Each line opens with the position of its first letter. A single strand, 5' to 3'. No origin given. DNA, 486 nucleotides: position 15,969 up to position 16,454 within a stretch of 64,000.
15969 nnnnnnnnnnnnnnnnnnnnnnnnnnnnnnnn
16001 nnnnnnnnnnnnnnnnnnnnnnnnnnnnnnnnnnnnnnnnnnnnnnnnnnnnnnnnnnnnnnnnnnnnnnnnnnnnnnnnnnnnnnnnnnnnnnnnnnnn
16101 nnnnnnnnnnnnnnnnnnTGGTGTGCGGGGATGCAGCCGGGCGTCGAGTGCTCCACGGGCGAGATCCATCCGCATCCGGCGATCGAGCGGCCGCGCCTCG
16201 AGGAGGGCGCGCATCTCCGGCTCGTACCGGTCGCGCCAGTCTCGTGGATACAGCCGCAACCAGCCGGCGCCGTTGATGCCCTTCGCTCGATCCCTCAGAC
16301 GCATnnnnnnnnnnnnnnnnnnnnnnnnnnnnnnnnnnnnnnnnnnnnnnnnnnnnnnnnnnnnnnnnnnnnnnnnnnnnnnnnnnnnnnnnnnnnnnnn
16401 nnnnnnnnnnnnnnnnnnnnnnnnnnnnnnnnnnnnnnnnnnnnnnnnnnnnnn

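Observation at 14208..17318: PadR-controlled operon pairing a Tat-exported Rieske protein with a Tat-lipoprotein MAO-family flavin amine oxidase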

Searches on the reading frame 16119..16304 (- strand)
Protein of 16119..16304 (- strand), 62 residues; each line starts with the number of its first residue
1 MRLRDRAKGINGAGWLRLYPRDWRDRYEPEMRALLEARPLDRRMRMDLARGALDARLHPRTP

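Call 64: search_protein_representatives(protein=window:16119-16304:-)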
Query: 62 residues. Proteins with E-value up to 0.001 (for the whole library): 733; up to 1e-10: 8; up to 1e-30: 0. The best 150 are listed.
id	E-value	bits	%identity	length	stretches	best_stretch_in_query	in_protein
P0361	6.9e-23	95.5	67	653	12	10-22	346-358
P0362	1.2e-17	79.0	68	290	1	1-62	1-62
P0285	5.1e-14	67.6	60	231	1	1-62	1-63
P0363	1.4e-13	66.2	61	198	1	2-62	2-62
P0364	2.5e-13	65.4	59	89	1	1-56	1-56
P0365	5.6e-13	64.3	62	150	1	10-62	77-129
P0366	1.3e-11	60.0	62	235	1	10-62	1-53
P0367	7.1e-11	57.7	60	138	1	11-62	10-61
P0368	1.6e-10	56.6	62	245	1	15-62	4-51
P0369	1.7e-10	56.5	53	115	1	1-62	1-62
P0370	2.1e-10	56.2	60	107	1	13-60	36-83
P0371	2.1e-10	56.2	59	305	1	1-58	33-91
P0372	3.2e-10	55.6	64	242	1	16-62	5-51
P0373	3.6e-10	55.5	67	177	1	14-62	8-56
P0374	4.4e-10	55.2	62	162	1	13-60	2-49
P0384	2.6e-09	52.8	69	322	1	16-60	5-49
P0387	3.0e-09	52.6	65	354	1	15-60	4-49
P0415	2.4e-08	49.7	67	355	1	12-57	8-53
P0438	7.3e-08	48.2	61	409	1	14-62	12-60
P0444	1.1e-07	47.7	59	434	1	15-60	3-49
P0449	1.3e-07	47.4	62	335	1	16-60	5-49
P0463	1.7e-07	47.0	58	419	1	16-60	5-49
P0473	2.6e-07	46.4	61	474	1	15-60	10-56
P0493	4.2e-07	45.8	60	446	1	6-62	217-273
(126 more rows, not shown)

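Call 65: search_protein_families(library=pfam, proteins=[P0387, P0415, P0438, P0444, P0463, P0473, P0384, P0449, P0493, P0361], max_evalue=0.01)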
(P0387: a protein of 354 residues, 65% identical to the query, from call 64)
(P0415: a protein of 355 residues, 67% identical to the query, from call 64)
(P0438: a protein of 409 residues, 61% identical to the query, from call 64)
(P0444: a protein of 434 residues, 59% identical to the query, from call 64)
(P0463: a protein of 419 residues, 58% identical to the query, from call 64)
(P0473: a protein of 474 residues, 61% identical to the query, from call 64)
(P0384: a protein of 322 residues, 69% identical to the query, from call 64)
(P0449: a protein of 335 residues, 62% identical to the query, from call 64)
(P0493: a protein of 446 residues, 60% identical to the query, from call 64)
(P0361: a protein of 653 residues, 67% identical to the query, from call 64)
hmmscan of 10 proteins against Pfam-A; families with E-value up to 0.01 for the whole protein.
P0387 (354 aa): 0 families

P0415 (355 aa): 2 families
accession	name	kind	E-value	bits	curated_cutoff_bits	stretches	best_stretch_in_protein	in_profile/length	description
PF13473.12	Cupredoxin_1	-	1e-09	38.8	27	1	240-352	4-103/104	Cupredoxin-like domain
PF00127.26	Copper-bind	-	0.0058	17.5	21.2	1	262-349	3-94/99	Copper binding proteins, plastocyanin/azurin family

P0438 (409 aa): 2 families
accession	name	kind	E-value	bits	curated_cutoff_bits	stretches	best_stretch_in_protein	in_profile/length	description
PF13432.12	TPR_16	-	0.0012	19.7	32.7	1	341-390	12-61/65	Tetratricopeptide repeat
PF07719.23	TPR_2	-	0.0043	17.5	27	0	361-391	2-32/34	Tetratricopeptide repeat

P0444 (434 aa): 0 families

P0463 (419 aa): 0 families

P0473 (474 aa): 0 families

P0384 (322 aa): 0 families

P0449 (335 aa): 0 families

P0493 (446 aa): 1 family
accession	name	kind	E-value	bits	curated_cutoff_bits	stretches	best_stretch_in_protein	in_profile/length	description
PF00355.32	Rieske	-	3.7e-07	30.4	20.3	1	126-166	35-76/88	Rieske [2Fe-2S] domain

P0361 (653 aa): 4 families
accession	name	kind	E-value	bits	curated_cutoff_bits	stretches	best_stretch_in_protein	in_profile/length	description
PF11959.13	DUF3473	-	2.1e-35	122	29.6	0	298-322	42-66/130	Domain of unknown function (DUF3473)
PF02973.23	Sialidase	-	1.2e-17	64.4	26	0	291-344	45-97/189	Sialidase, N-terminal domain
PF12937.12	F-box-like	-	0.00027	21.1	24.3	0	627-647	23-43/47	F-box-like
PF25665.1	His1_capsid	-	0.0024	18.2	27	0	80-92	41-53/73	His1 virus capsid protein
